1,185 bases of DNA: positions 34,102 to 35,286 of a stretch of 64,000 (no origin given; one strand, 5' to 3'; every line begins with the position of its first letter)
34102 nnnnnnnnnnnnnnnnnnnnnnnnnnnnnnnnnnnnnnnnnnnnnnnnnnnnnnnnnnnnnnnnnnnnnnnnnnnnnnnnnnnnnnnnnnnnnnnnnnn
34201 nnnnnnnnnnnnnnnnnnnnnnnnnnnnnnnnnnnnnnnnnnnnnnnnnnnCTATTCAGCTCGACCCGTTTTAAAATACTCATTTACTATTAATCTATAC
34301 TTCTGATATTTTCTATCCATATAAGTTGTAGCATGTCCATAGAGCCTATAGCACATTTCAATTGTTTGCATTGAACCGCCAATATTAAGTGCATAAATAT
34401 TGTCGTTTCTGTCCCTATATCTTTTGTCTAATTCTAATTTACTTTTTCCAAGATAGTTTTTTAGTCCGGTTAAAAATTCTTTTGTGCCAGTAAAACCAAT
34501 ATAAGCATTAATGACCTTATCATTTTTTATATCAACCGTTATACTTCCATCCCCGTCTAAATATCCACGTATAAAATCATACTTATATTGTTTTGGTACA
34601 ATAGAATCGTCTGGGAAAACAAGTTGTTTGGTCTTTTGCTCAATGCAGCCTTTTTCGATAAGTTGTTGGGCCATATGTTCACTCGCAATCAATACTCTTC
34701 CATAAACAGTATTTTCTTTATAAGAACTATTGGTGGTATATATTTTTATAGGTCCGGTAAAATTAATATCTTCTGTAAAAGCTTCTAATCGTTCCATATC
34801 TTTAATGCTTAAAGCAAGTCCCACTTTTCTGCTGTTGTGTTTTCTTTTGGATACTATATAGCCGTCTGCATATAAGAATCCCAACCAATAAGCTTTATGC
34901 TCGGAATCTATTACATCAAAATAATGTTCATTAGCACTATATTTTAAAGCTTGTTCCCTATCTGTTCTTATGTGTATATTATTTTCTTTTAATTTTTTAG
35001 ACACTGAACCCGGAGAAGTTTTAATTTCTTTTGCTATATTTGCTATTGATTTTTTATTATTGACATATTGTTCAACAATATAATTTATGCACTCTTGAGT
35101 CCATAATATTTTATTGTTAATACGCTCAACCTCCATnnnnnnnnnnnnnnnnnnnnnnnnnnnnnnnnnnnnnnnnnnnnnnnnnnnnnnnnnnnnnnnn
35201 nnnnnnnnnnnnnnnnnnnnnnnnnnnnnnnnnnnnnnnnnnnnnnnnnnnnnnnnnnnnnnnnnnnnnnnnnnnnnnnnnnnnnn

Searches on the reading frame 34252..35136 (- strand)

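Call 67: search_protein_families(library=phrogs, proteins=[window:34252-35136:-], max_evalue=0.00001)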
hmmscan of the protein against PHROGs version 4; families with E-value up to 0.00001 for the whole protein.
window:34252-35136:- (294 aa): 1 family
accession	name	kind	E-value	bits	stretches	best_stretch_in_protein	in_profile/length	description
phrog_4645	-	DNA, RNA and nucleotide metabolism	6.6e-59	200.5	1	7-285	34-305/308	endonuclease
